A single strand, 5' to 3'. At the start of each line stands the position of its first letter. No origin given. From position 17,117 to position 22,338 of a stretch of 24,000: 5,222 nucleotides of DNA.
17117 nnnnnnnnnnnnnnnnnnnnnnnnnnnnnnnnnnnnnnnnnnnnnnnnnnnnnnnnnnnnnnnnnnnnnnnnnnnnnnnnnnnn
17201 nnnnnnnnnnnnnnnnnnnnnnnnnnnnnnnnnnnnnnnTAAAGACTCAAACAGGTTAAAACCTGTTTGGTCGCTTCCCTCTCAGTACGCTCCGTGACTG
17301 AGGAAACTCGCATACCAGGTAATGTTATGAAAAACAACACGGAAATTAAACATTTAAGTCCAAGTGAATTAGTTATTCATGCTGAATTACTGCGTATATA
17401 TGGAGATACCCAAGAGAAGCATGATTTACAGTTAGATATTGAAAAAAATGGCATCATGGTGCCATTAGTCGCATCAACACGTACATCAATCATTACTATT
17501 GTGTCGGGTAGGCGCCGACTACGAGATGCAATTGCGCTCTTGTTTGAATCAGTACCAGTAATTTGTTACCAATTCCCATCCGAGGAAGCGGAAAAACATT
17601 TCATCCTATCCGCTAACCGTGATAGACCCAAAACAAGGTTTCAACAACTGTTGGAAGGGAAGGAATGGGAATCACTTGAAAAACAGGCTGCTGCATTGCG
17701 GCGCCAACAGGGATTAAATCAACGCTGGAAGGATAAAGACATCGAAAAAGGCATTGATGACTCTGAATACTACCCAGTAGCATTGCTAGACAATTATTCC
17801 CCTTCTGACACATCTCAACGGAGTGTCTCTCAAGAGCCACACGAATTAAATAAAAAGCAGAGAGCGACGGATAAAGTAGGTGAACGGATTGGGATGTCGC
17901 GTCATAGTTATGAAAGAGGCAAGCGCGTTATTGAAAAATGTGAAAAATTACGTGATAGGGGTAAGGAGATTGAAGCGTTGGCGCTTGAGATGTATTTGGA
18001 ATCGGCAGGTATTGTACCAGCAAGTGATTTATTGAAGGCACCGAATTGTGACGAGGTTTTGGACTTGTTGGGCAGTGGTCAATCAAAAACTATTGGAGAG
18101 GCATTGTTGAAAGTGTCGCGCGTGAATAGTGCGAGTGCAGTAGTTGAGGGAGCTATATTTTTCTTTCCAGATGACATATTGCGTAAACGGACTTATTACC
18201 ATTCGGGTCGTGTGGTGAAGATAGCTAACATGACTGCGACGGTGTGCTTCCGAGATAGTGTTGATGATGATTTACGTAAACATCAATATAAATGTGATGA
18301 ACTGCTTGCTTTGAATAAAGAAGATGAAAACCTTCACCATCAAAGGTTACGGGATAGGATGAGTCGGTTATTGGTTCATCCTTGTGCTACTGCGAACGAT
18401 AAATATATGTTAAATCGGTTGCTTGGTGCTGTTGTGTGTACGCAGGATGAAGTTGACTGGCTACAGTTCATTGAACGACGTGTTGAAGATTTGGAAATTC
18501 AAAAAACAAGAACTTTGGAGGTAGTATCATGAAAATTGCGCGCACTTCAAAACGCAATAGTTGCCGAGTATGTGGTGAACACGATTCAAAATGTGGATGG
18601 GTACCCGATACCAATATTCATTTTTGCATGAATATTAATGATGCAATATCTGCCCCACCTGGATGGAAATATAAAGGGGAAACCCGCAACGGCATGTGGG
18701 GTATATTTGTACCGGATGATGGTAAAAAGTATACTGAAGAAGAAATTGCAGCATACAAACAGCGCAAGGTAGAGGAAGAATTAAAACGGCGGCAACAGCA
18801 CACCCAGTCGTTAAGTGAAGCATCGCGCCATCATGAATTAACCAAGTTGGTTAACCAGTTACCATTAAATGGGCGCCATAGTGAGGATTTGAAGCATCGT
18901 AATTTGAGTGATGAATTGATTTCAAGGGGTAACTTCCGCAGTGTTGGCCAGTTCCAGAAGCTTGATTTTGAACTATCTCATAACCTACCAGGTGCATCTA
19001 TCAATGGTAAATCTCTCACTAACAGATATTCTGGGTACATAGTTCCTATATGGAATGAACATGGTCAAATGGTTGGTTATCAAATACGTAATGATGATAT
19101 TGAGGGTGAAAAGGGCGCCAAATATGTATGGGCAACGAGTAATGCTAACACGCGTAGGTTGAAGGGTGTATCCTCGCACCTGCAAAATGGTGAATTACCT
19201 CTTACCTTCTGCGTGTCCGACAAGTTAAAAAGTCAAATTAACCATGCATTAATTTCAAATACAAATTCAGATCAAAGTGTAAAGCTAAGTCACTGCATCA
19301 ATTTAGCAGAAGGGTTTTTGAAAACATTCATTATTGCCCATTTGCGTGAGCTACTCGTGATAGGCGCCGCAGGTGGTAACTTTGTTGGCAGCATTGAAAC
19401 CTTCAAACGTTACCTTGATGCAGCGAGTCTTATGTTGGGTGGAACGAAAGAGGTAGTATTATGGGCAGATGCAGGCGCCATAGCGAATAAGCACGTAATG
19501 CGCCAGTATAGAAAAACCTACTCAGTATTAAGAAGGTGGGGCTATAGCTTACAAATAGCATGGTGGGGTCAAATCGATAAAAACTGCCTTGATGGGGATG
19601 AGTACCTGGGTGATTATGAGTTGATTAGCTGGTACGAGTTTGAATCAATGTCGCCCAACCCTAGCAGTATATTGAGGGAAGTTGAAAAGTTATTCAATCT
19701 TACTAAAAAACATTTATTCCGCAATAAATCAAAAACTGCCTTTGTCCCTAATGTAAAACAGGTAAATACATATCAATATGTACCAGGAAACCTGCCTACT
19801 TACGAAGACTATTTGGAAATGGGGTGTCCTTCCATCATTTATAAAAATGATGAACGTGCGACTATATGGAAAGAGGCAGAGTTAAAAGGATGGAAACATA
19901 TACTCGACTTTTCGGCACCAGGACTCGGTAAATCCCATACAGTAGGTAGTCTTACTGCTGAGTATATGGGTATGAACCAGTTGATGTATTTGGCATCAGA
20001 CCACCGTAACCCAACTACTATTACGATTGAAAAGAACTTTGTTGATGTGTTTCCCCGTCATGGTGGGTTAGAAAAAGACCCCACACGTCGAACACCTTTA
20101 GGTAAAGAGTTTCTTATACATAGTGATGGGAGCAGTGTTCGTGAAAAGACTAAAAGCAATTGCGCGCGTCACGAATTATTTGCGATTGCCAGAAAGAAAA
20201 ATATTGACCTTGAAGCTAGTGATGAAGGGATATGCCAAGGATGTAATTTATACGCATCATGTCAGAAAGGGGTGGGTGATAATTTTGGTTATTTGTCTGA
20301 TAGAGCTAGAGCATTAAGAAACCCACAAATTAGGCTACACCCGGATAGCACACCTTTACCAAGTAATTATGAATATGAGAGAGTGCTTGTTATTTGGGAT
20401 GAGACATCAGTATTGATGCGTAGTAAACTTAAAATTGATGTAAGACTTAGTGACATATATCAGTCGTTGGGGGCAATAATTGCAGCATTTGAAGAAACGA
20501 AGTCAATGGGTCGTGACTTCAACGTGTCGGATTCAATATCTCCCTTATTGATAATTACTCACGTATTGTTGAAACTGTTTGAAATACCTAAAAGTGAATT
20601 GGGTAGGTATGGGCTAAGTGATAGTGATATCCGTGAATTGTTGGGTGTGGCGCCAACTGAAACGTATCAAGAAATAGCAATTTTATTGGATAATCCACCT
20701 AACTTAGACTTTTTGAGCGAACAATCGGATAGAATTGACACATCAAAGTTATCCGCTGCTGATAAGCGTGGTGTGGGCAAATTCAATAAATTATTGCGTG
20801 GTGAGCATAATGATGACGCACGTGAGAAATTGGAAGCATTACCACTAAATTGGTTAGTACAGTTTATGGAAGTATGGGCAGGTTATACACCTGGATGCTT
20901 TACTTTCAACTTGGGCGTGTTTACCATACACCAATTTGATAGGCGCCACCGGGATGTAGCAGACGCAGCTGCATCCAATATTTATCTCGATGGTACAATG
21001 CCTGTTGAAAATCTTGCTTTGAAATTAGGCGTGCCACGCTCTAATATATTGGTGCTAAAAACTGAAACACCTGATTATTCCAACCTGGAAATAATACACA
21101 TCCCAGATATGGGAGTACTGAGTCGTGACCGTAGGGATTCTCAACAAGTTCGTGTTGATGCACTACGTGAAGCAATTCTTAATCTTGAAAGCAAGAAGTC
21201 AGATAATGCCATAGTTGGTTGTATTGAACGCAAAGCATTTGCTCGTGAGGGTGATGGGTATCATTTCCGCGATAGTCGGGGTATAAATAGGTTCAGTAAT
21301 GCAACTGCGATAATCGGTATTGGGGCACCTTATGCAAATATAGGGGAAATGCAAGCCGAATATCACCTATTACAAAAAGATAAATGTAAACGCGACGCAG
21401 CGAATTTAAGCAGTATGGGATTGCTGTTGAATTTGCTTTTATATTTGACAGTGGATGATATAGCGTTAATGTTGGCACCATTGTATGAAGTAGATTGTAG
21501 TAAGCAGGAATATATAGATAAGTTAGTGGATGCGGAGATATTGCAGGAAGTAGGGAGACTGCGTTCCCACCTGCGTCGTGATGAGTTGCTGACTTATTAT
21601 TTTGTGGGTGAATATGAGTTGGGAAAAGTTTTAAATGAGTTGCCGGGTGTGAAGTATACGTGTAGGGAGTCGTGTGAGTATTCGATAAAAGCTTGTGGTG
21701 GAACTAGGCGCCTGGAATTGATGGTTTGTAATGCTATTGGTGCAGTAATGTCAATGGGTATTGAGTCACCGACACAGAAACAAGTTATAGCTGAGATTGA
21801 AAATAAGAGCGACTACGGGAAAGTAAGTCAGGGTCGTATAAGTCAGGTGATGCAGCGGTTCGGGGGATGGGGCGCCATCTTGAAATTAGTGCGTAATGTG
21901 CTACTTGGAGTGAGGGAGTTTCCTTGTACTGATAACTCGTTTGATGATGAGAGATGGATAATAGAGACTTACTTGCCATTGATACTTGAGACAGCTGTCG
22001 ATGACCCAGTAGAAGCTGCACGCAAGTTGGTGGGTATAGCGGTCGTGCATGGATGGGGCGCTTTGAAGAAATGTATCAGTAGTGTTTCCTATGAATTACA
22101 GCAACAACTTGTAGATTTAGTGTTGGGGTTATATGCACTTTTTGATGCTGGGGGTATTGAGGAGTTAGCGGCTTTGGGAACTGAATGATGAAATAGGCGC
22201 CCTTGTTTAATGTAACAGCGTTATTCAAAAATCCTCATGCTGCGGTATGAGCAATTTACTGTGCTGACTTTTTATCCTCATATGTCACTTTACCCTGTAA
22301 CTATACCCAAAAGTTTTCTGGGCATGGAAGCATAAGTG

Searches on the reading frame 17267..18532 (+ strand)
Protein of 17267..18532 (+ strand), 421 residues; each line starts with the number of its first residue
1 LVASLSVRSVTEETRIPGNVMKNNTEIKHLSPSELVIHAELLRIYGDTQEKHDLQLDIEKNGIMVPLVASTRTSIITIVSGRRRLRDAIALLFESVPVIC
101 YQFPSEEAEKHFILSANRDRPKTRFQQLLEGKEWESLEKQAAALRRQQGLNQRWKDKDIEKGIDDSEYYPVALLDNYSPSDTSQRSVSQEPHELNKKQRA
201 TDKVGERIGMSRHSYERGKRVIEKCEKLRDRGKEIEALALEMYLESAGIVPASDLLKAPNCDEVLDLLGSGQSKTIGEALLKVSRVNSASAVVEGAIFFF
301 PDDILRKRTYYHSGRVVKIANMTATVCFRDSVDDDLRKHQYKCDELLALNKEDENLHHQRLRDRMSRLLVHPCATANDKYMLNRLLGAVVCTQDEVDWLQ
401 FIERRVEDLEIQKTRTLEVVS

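Call 7: search_protein_families(library=pfam, max_evalue=0.01, proteins=[window:17267-18532:+])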
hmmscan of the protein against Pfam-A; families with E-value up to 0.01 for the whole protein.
window:17267-18532:+ (421 aa): 1 family
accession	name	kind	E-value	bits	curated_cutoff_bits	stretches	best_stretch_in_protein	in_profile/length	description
PF02195.25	ParB_N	-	4.9e-05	23.7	26.3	1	46-111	22-88/95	ParB N-terminal domain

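Call 98: search_protein_families(library=ncbifam, max_evalue=0.1, proteins=[window:17267-18532:+])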
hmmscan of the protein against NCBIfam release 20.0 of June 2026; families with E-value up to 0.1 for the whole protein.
window:17267-18532:+ (421 aa): 2 families
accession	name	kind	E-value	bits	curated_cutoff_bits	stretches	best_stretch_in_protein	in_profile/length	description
TIGR00180.1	parB_part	domain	1.6e-05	24.7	58.45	1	52-109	30-90/186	ParB/RepB/Spo0J family partition protein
TIGR04285.1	nucleoid_noc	exception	0.0001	21.8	315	1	49-108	24-83/255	nucleoid occlusion protein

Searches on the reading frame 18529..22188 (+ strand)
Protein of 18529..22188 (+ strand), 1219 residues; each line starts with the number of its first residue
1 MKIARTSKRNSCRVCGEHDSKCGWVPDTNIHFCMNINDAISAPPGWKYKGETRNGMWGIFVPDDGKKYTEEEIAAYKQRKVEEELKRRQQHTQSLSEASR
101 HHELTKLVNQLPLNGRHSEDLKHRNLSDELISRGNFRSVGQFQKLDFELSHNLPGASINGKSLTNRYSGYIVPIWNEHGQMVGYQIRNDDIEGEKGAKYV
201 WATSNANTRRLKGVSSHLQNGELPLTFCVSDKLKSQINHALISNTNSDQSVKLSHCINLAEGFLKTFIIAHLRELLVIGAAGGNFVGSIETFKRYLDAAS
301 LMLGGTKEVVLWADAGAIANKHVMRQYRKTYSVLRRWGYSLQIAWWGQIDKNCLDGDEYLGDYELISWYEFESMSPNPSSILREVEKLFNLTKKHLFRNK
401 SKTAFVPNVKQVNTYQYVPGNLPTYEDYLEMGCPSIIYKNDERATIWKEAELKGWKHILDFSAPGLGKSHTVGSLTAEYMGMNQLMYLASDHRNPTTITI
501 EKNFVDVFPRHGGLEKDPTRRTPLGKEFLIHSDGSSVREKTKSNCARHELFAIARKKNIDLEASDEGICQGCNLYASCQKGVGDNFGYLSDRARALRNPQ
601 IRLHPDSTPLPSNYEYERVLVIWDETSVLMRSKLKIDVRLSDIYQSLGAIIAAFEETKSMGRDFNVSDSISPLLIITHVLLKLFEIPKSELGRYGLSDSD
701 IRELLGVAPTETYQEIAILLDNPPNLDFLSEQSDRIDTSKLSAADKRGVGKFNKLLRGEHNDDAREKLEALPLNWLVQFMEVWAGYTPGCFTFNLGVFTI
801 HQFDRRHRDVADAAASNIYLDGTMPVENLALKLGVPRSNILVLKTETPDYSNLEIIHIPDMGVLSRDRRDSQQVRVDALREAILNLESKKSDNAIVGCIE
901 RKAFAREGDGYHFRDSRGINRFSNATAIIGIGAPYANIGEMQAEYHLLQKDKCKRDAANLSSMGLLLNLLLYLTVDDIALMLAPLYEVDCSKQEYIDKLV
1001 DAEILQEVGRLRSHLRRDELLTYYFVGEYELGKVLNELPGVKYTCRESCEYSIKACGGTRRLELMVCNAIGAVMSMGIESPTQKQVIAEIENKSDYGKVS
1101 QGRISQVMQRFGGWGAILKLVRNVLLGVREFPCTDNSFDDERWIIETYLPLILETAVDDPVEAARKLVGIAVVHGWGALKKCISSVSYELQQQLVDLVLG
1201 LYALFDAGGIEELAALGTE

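Call 7: search_protein_families(library=pfam, max_evalue=0.01, proteins=[window:18529-22188:+])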
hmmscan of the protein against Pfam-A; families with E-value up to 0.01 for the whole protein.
window:18529-22188:+ (1219 aa): 0 families

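Call 98: search_protein_families(library=ncbifam, max_evalue=0.1, proteins=[window:18529-22188:+])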
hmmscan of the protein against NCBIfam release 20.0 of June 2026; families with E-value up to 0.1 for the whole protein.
window:18529-22188:+ (1219 aa): 0 families

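Call 99: search_solved_structures(query=window:18529-22188:+, max_evalue=1)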
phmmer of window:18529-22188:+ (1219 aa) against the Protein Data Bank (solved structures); distinct sequences matched with E-value up to 1: 7.
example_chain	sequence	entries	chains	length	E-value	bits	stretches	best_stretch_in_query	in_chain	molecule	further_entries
8fs3_C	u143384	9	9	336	0.42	11.2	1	419-489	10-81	Replication factor C subunit 3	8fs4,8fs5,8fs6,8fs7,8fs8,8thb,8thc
8dr0_C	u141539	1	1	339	0.43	11.1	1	419-489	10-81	Replication factor C subunit 3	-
7ste_C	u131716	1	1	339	0.43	11.1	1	419-489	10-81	Replication factor C subunit 3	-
1sxj_C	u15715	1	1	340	0.43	11.1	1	419-489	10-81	Activator 1 40 kDa subunit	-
7sgz_C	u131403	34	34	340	0.43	11.1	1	419-489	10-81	Replication factor C subunit 3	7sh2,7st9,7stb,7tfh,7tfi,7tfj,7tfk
8tw7_3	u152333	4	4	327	0.79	10.3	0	421-489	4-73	Replication factor C subunit 3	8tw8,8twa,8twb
6i3n_M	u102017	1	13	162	0.8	10.2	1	961-1011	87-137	Myeloid differentiation primary response protein MyD88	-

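Call 100: search_protein_families(library=padloc, max_evalue=0.001, proteins=[window:18529-22188:+])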
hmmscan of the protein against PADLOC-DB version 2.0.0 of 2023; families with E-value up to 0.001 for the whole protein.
window:18529-22188:+ (1219 aa): 0 families
